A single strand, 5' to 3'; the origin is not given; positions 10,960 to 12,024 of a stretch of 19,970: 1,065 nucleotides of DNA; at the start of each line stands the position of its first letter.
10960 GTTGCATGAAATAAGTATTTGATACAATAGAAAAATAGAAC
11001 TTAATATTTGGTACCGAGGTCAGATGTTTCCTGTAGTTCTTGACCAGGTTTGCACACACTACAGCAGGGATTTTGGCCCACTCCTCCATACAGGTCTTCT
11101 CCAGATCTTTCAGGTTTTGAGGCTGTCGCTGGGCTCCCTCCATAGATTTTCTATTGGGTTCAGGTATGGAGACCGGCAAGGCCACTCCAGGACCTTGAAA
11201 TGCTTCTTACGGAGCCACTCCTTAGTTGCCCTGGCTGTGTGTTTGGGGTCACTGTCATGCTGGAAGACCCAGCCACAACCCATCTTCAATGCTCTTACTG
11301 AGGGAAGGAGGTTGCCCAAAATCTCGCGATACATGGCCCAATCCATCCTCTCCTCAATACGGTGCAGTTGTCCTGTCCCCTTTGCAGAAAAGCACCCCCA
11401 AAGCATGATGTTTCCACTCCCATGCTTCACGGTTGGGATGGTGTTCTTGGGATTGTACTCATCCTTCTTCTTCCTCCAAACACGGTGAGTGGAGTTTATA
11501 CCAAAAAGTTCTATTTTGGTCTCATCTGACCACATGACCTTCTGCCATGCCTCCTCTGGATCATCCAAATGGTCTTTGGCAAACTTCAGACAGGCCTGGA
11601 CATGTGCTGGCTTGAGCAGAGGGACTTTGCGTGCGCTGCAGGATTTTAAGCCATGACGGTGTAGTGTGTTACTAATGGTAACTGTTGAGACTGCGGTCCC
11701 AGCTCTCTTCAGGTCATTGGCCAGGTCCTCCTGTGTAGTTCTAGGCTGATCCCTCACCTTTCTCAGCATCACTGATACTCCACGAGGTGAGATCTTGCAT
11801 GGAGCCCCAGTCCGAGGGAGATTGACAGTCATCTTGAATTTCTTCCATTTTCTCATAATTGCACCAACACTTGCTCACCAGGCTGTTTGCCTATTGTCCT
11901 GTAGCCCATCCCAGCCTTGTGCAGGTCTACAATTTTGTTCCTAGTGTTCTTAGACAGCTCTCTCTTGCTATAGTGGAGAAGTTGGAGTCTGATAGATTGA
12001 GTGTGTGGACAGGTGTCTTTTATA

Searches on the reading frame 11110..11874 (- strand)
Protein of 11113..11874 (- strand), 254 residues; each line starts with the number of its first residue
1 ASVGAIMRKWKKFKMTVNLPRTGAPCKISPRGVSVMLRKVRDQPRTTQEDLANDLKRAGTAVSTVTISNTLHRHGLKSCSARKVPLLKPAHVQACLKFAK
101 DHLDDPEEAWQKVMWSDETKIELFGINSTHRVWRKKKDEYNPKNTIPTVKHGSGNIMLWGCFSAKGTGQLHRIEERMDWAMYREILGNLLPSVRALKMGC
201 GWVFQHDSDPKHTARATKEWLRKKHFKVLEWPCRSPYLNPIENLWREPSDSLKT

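Call 29: find_encoding_contigs(protein=window:11110-11856:-, flank=10000, max_places=5)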
Protein window:11110-11856:- (248 aa): no gene with exactly this product is on record in the collection.

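Call 45: search_protein_families(library=pfam, proteins=[window:11113-11874:-], max_evalue=0.01)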
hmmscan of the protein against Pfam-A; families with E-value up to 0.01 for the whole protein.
window:11113-11874:- (254 aa): 3 families
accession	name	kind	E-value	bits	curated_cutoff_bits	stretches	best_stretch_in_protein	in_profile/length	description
PF01498.24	HTH_Tnp_Tc3_2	-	1.7e-22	79.9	31.5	1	37-104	5-72/72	Transposase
PF13358.12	DDE_3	-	1.5e-09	38.3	28.6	1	113-247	2-128/146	DDE superfamily endonuclease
PF13565.12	HTH_32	-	0.0042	18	33.7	0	19-71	20-73/73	Homeodomain-like domain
